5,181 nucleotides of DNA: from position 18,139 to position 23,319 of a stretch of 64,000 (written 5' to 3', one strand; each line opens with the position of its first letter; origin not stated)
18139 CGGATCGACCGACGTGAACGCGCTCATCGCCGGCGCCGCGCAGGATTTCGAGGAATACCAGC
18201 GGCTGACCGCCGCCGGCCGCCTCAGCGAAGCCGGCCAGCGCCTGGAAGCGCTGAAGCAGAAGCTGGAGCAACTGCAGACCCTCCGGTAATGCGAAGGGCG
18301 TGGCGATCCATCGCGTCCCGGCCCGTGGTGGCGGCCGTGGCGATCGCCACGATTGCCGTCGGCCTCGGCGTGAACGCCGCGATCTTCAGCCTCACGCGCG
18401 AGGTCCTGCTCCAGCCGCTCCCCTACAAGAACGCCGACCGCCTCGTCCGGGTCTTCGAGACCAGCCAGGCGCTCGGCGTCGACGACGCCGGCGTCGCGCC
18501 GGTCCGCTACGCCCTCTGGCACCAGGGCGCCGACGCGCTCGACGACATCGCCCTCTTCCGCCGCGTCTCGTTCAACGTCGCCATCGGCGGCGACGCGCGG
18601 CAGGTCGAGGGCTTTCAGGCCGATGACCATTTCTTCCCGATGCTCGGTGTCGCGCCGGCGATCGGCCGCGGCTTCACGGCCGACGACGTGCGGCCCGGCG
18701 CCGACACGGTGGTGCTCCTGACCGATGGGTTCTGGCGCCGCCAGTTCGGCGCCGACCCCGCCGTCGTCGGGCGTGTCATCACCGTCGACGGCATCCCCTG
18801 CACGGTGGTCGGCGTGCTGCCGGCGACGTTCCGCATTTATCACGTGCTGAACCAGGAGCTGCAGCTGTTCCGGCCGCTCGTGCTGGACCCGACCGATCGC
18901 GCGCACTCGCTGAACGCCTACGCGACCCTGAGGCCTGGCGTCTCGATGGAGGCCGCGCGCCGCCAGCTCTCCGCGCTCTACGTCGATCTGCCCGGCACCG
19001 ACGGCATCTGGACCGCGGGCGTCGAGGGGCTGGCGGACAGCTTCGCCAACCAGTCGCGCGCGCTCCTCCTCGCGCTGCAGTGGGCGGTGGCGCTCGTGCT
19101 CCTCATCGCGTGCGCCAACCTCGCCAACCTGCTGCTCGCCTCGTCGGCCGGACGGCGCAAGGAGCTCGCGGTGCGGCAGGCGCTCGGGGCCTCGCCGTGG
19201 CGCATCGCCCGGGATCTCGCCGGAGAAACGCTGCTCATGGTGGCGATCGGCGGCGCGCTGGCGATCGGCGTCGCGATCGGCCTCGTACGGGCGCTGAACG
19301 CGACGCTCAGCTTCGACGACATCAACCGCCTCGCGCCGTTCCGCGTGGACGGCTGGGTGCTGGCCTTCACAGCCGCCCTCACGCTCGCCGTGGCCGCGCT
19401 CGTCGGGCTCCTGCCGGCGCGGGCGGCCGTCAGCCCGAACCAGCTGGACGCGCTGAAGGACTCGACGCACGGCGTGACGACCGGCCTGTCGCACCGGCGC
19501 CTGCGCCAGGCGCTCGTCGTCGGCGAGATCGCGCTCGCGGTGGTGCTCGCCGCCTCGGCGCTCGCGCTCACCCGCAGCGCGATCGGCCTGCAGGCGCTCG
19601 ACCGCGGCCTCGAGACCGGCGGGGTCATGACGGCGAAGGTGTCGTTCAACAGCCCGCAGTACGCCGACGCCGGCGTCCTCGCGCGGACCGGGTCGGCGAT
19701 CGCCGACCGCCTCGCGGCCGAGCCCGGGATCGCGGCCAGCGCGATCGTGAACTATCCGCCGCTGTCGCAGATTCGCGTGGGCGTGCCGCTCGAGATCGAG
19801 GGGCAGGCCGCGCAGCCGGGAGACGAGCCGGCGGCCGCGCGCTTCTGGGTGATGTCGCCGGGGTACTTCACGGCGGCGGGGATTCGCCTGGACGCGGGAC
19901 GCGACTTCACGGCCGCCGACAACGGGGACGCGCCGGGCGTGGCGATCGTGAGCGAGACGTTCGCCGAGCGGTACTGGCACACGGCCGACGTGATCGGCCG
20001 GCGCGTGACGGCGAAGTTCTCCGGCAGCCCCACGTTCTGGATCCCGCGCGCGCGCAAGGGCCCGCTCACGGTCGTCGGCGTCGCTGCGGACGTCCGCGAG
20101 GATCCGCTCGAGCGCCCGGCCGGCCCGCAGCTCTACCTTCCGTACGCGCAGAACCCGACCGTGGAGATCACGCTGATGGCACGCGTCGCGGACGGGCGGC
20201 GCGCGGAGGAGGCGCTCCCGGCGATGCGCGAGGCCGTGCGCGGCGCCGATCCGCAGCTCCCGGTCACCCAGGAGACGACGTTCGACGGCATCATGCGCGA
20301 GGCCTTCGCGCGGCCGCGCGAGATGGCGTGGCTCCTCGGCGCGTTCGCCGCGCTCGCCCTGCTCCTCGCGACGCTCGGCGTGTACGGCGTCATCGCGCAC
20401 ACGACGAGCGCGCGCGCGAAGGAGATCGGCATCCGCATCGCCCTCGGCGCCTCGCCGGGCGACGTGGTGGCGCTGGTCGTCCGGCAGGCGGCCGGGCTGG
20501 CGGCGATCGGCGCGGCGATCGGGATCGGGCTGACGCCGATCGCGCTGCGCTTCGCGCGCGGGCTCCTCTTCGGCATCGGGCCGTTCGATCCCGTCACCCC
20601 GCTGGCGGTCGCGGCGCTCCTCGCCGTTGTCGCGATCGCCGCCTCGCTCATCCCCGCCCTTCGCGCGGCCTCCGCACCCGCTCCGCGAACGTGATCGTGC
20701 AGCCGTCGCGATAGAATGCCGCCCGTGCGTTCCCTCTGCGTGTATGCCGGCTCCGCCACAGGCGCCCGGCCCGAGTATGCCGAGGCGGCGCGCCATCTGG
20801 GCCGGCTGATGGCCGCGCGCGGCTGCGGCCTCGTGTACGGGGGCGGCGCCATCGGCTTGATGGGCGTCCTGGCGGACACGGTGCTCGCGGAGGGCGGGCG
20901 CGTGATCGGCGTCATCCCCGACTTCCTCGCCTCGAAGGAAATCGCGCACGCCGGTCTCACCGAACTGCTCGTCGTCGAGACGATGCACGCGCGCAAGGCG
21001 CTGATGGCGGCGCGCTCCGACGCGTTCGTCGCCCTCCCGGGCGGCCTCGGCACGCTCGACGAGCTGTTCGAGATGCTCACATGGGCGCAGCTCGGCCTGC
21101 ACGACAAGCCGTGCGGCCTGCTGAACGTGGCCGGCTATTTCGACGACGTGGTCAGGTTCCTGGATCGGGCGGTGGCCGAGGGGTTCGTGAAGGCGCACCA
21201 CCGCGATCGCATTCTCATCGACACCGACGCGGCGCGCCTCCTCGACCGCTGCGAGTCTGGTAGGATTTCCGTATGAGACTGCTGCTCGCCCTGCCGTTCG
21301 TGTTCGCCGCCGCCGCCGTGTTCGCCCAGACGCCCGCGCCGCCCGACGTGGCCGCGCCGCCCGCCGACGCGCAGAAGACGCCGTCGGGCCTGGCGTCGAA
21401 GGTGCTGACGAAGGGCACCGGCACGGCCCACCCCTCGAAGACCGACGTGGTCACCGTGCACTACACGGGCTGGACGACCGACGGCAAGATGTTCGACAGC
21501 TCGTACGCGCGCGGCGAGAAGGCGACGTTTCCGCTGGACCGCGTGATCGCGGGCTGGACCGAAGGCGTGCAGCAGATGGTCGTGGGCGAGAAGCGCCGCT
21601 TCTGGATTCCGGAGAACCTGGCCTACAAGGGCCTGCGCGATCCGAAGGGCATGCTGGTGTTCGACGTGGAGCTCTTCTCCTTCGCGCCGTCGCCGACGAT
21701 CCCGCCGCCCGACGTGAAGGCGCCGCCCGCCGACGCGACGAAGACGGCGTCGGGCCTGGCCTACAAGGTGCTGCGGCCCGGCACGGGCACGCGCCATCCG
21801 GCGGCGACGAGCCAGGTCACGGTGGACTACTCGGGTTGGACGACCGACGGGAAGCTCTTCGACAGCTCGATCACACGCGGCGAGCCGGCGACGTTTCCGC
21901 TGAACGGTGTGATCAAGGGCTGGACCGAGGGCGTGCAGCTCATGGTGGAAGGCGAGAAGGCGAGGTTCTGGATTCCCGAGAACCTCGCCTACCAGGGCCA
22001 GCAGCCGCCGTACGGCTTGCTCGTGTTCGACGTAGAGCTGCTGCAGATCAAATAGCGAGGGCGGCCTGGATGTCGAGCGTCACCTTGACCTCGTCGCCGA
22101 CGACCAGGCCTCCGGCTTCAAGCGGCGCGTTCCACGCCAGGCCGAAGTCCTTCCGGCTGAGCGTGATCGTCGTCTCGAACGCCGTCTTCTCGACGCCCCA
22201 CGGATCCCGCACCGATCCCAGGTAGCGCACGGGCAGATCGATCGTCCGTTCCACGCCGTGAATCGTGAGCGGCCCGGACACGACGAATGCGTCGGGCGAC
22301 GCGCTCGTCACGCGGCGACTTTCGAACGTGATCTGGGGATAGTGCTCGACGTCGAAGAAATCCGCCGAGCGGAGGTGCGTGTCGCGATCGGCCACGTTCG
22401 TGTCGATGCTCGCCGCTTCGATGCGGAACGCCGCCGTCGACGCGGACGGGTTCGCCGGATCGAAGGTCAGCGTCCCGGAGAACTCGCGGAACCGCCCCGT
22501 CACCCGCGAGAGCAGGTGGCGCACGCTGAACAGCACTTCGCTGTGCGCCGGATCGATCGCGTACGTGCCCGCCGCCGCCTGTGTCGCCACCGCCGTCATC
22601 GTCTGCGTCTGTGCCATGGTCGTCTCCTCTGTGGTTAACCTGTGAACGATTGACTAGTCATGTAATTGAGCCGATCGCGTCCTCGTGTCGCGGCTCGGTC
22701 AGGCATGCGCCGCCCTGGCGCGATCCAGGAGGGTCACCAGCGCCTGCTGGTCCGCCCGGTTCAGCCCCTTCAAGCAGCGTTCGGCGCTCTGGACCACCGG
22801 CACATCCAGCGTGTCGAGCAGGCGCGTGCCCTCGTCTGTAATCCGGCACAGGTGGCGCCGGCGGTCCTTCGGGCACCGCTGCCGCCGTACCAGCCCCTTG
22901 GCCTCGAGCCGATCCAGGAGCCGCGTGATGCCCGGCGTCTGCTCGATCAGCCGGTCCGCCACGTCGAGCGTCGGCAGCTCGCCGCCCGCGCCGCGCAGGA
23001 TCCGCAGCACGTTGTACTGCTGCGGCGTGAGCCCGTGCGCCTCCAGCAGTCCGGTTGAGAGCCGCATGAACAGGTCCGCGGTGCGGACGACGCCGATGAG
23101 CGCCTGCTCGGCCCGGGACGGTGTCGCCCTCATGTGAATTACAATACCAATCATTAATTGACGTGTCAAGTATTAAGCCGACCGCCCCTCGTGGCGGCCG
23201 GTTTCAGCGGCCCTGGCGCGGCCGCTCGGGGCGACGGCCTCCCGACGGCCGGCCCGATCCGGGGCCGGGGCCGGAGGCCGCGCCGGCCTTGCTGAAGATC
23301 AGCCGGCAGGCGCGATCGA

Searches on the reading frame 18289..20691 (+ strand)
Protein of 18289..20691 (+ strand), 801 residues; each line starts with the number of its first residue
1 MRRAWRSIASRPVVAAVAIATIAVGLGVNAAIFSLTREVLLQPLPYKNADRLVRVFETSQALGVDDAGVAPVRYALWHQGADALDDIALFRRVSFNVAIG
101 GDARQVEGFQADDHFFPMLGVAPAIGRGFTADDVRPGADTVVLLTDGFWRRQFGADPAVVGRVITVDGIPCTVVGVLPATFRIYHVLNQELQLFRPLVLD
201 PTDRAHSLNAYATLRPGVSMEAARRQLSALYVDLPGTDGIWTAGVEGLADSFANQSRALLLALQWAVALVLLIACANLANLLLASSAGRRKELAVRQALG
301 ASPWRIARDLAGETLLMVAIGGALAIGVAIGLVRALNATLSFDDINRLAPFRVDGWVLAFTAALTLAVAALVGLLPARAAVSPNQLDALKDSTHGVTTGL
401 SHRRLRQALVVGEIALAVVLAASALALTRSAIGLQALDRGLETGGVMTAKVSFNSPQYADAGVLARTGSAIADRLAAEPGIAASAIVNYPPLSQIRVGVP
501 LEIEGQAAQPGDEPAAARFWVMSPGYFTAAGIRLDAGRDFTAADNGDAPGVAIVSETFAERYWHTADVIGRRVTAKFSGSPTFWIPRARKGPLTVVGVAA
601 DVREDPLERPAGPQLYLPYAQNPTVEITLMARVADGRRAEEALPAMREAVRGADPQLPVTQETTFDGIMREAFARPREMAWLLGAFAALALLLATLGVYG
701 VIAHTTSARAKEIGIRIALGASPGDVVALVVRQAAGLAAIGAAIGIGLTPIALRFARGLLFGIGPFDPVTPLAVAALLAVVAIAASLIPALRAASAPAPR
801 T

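Call 92: search_protein_families(library=pfam, proteins=[window:18289-20691:+], max_evalue=0.00001)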
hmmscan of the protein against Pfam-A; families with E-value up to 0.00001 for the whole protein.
window:18289-20691:+ (801 aa): 2 families
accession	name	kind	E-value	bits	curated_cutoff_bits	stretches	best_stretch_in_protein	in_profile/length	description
PF12704.14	MacB_PCD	-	9.2e-37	127.8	27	2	16-229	2-206/207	MacB-like periplasmic core domain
PF02687.27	FtsX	-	1.2e-25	90.3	25.5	2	267-382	4-117/120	FtsX-like permease C-terminal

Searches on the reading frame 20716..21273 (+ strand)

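Call 92: search_protein_families(library=pfam, proteins=[window:20716-21273:+], max_evalue=0.00001)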
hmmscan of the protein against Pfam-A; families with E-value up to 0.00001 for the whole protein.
window:20716-21273:+ (186 aa): 2 families
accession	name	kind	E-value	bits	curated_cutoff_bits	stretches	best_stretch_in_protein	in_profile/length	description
PF03641.19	Lysine_decarbox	-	6.4e-44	149.8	27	1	49-177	1-129/131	Possible lysine decarboxylase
PF18306.6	LDcluster4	-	6.2e-16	58.8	26.3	1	12-118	8-111/151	SLOG cluster4 family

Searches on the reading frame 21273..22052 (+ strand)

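Call 92: search_protein_families(library=pfam, proteins=[window:21273-22052:+], max_evalue=0.00001)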
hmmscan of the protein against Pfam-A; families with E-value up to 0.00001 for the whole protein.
window:21273-22052:+ (260 aa): 1 family
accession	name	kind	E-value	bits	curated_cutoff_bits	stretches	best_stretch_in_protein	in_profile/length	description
PF00254.34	FKBP_C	-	3.4e-48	162.4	21.1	2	51-134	2-93/94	FKBP-type peptidyl-prolyl cis-trans isomerase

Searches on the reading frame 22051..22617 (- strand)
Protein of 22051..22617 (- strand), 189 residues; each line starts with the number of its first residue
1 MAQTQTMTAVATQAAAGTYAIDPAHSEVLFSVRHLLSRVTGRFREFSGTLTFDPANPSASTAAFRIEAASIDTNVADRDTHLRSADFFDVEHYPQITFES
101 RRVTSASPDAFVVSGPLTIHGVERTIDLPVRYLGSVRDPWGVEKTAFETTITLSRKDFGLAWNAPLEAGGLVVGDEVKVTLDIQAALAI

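Call 93: search_protein_families(library=pfam, proteins=[window:22051-22617:-], max_evalue=0.00001)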
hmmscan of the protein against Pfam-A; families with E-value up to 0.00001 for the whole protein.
window:22051-22617:- (189 aa): 1 family
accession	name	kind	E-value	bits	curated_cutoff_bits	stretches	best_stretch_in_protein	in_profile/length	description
PF04264.18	YceI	-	1.7e-50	171.7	23.7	1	19-185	1-150/150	YceI-like domain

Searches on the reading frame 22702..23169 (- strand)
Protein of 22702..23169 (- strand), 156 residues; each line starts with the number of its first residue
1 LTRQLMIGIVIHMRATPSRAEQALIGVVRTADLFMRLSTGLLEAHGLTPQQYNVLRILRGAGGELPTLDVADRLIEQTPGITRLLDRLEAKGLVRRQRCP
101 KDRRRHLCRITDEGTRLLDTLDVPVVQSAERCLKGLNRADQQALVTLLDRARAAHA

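Call 93: search_protein_families(library=pfam, proteins=[window:22702-23169:-], max_evalue=0.00001)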
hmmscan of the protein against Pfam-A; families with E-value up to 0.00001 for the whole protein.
window:22702-23169:- (156 aa): 3 families
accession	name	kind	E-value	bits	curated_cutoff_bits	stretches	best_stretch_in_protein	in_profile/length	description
PF12802.13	MarR_2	-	9.3e-12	45.4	27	1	45-105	1-61/61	MarR family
PF01047.28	MarR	-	2.2e-11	43.9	24.6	1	47-105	1-58/59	MarR family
PF13463.12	HTH_27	-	8.4e-09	36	22.2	1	47-114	1-68/68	Winged helix DNA-binding domain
